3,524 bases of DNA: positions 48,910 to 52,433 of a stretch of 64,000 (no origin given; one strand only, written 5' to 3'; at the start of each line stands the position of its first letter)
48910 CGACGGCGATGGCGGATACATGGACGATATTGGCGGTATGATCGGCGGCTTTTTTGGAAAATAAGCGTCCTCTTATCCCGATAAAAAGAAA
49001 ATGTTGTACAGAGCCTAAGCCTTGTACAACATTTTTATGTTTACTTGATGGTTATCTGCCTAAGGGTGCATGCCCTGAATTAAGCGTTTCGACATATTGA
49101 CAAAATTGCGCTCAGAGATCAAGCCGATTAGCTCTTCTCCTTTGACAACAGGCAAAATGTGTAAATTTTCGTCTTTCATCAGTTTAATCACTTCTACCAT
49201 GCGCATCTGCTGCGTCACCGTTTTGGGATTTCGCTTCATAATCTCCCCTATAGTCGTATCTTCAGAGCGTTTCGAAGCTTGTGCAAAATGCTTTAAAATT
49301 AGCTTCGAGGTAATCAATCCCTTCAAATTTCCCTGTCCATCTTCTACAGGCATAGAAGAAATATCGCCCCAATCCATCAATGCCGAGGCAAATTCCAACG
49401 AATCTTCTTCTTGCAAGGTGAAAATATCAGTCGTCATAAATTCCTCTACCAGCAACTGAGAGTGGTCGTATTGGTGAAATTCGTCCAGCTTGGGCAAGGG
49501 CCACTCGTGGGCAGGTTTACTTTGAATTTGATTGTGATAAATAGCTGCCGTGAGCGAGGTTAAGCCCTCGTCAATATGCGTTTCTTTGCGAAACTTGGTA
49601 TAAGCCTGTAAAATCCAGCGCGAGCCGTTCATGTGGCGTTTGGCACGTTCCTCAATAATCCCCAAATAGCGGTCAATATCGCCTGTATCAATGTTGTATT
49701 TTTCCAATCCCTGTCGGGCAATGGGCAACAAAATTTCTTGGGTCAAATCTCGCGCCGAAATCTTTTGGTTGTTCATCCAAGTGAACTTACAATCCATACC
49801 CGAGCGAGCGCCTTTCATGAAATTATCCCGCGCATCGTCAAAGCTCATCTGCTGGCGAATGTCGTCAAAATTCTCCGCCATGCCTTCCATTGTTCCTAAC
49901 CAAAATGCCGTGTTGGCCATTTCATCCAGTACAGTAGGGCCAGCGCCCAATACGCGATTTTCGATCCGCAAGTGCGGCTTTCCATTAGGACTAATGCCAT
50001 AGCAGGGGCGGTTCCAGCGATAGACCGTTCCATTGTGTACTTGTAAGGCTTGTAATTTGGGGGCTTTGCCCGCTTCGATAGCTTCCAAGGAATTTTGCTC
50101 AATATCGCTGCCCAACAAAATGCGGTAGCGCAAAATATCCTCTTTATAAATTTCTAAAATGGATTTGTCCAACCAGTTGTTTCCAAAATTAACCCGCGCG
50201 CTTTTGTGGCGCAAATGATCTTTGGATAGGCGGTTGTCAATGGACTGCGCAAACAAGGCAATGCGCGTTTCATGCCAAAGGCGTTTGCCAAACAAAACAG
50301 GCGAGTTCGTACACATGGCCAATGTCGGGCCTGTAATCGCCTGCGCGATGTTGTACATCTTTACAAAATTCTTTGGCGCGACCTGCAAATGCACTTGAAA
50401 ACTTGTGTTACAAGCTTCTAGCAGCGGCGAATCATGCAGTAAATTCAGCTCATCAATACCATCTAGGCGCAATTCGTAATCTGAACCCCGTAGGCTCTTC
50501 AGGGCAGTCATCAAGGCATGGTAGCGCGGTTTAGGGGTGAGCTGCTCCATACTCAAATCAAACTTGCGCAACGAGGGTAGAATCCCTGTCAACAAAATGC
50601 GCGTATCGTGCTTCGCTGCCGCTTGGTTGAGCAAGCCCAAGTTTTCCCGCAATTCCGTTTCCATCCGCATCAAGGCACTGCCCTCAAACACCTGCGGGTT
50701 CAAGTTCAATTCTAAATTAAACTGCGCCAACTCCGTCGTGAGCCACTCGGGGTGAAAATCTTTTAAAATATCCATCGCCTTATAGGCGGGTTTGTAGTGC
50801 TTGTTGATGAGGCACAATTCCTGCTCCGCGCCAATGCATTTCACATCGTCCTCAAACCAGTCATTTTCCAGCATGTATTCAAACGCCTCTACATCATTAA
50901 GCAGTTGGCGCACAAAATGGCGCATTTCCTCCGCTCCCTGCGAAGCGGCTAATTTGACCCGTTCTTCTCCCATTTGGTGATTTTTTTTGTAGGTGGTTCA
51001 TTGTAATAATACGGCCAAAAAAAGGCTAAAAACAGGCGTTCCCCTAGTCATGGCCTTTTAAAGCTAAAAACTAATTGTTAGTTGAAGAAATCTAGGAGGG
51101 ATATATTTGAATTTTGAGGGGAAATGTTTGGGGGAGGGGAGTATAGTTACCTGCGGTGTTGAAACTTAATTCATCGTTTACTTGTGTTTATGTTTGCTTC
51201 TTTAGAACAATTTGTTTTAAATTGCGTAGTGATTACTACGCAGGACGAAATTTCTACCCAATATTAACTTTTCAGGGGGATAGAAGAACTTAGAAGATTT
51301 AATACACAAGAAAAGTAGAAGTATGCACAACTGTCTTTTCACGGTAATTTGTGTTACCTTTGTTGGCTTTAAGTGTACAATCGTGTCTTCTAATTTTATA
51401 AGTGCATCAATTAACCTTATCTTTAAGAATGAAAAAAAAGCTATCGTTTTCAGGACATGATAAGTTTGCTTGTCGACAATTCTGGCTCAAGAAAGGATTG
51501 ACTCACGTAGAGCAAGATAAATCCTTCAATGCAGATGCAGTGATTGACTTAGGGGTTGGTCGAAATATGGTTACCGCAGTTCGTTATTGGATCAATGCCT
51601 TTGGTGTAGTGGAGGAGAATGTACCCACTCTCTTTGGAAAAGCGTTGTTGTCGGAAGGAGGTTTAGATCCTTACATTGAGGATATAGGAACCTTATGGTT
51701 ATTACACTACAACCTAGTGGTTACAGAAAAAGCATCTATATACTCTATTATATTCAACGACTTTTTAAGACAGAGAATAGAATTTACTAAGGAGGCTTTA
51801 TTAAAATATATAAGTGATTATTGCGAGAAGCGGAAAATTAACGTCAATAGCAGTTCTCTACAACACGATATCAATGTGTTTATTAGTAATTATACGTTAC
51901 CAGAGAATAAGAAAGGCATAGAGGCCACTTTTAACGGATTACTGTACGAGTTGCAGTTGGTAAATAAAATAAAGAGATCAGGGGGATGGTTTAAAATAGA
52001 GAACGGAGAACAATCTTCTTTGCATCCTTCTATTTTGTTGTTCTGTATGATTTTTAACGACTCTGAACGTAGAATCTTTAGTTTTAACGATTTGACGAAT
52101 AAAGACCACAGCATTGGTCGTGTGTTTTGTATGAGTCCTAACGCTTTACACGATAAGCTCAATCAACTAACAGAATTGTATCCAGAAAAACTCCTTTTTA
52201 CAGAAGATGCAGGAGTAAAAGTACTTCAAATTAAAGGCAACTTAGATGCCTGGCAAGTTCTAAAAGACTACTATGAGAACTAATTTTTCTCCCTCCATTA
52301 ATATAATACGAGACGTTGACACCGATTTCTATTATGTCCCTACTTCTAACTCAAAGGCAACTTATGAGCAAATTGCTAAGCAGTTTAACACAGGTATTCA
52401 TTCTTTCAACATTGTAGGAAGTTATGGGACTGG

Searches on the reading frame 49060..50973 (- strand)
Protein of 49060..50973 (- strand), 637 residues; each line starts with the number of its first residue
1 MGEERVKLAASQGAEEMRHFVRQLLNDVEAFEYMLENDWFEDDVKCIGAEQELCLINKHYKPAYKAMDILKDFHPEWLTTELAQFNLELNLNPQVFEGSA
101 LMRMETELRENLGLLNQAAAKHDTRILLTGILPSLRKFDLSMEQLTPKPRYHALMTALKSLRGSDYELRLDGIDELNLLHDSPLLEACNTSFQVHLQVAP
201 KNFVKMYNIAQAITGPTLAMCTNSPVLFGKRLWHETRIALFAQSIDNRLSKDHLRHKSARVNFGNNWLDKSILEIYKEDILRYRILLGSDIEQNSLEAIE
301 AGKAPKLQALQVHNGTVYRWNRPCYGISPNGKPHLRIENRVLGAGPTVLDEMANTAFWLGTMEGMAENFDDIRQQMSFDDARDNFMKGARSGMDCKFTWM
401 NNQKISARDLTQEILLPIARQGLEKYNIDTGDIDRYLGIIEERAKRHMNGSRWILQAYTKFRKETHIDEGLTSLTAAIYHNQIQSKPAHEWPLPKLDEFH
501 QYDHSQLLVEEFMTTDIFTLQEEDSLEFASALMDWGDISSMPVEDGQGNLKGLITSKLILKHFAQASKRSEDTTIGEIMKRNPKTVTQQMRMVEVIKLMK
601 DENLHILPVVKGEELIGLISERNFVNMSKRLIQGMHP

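Call 4: search_protein_families(library=padloc, proteins=[window:49060-50973:-], max_evalue=0.01)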
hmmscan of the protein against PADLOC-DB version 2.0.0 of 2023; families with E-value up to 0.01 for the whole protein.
window:49060-50973:- (637 aa): 0 families

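Call 5: search_protein_families(library=pfam, proteins=[window:49060-50973:-], max_evalue=0.01)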
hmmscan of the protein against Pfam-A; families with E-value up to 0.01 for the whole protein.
window:49060-50973:- (637 aa): 2 families
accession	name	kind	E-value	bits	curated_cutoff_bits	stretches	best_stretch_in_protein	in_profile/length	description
PF00571.33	CBS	-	2.3e-20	73.1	24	2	575-625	1-52/57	CBS domain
PF04107.18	GCS2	-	0.00095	19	21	0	78-159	38-112/291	Glutamate-cysteine ligase family 2(GCS2)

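Call 6: search_protein_families(library=ncbifam, proteins=[window:49060-50973:-], max_evalue=0.01)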
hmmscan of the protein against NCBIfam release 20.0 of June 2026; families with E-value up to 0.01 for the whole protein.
window:49060-50973:- (637 aa): 17 families
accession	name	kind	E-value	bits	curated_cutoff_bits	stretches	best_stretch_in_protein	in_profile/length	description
NF041552.1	TF_PrdR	equivalog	2.2e-13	49.4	795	1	505-629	4-126/577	sigma-54 dependent transcriptional regulator PrdR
NF011442.0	PRK14869.1-4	equivalog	1.8e-08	33.3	400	1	572-626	69-124/543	putative manganese-dependent inorganic diphosphatase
NF041630.1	CBS_CbpB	equivalog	3.1e-08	33.6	125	1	516-631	20-138/143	cyclic-di-AMP-binding protein CbpB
NF011447.0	PRK14869.2-3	equivalog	4.4e-08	32.2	522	1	504-573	65-133/540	putative manganese-dependent inorganic diphosphatase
NF038279.1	TF_CBS_SpxR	exception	6.6e-08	31.7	600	1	566-627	242-304/427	CBS-HotDog domain-containing transcription factor SpxR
TIGR01302.1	IMP_dehydrog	equivalog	3.1e-07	29.6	481.5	1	510-627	83-199/450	IMP dehydrogenase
NF011443.0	PRK14869.1-5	equivalog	4.1e-07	28.8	335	1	573-624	69-121/546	putative manganese-dependent inorganic diphosphatase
NF053603.1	HhpR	exception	8.5e-07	28.4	520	1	571-625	220-275/282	CBS domain-containing high hydrostatic pressure regulator HhpR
NF011449.0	PRK14869.2-5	equivalog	1.6e-06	27.5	411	0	572-624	66-120/451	putative manganese-dependent inorganic diphosphatase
TIGR00393.1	kpsF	subfamily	7.9e-06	25.7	203.7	1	509-619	157-267/268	KpsF/GutQ family sugar-phosphate isomerase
NF053863.1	DS11_antiphage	equivalog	1.4e-05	24.3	260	1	515-604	83-169/305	CBS domain-containing anti-phage protein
TIGR01186.1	proV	subfamily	0.00012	21.4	326.6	1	509-627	244-356/363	betaine/proline/choline family ABC transporter ATP-binding protein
TIGR02050.1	gshA_cyan_rel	subfamily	0.00078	18.9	176.4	1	47-157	2-110/287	YbdK family carboxylate-amine ligase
NF011446.0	PRK14869.2-2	equivalog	0.001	17.6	601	0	509-557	78-126/576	putative manganese-dependent inorganic diphosphatase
NF011441.0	PRK14869.1-3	equivalog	0.0011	17.7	753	0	581-626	76-122/548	putative manganese-dependent inorganic diphosphatase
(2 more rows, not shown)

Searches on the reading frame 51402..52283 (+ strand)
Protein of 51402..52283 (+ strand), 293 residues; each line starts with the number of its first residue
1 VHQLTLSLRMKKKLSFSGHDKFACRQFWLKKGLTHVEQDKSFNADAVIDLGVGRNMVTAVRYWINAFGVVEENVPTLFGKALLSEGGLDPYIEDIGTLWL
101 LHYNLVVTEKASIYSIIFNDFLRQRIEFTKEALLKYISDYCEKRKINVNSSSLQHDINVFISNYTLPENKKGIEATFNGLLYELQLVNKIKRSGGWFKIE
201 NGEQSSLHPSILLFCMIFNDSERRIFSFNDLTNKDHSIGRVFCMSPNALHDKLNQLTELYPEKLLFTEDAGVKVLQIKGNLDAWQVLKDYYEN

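Call 4: search_protein_families(library=padloc, proteins=[window:51402-52283:+], max_evalue=0.01)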
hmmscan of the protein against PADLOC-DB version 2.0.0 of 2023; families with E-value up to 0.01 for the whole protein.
window:51402-52283:+ (293 aa): 10 families
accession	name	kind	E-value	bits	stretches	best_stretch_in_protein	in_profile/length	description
PDLC02760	SspB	-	4.8e-89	296.5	1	14-276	2-269/269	SspB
PDLC02766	SspB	-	2.1e-69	232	1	15-278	2-283/285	SspB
PDLC02769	SspB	-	6.2e-64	214.1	1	15-277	2-279/282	SspB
PDLC02768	SspB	-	1.6e-59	199.6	1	15-291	2-295/295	SspB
PDLC02764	SspB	-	1.2e-38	131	1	16-271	1-264/276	SspB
PDLC02763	SspB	-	6.6e-36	122.4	1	11-290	2-277/279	SspB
PDLC02765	SspB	-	2.4e-33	114.5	1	15-279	3-287/292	SspB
PDLC02762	SspB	-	1.4e-26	91.5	1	15-291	2-291/293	SspB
PDLC02761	SspB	-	6.4e-14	50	2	85-275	111-318/340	SspB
PDLC02767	SspB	-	2.2e-13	48.5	1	14-170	6-173/295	SspB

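Call 5: search_protein_families(library=pfam, proteins=[window:51402-52283:+], max_evalue=0.01)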
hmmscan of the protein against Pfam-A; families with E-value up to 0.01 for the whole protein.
window:51402-52283:+ (293 aa): 1 family
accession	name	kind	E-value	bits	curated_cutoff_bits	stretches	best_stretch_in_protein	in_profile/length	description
PF13182.11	DUF4007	-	7.4e-73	245.6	27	1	16-291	1-288/288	Protein of unknown function (DUF4007)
